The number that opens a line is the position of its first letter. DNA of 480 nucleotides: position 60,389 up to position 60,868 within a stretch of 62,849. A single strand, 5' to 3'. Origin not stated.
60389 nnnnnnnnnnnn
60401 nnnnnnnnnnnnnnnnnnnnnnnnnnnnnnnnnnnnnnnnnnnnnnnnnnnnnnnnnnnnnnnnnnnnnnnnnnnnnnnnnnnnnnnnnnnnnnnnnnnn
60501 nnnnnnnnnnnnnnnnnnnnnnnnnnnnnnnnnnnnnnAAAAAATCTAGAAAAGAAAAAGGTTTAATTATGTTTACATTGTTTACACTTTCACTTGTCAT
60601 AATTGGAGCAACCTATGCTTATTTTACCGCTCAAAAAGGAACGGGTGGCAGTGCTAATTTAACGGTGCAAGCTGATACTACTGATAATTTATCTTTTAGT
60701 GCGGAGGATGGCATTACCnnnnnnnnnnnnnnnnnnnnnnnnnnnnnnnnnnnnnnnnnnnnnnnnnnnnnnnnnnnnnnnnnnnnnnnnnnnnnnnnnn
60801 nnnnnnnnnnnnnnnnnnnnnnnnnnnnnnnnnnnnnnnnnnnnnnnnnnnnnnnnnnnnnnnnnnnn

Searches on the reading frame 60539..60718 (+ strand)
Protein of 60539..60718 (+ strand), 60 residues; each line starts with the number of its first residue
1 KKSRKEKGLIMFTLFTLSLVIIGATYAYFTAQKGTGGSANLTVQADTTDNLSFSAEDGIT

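Call 58: search_protein_families(library=ncbifam, proteins=[window:60539-60718:+], max_evalue=10)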
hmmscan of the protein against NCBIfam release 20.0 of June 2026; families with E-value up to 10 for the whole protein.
window:60539-60718:+ (60 aa): 2 families
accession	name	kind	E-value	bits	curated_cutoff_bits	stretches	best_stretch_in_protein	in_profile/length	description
TIGR04088.1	cognate_SipW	domain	0.00064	19.8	19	1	17-37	7-27/34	SipW-dependent-type signal peptide-containing protein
TIGR01006.1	polys_exp_MPA1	subfamily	0.025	14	296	1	3-57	17-69/226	CspC family polysaccharide chain length determinant protein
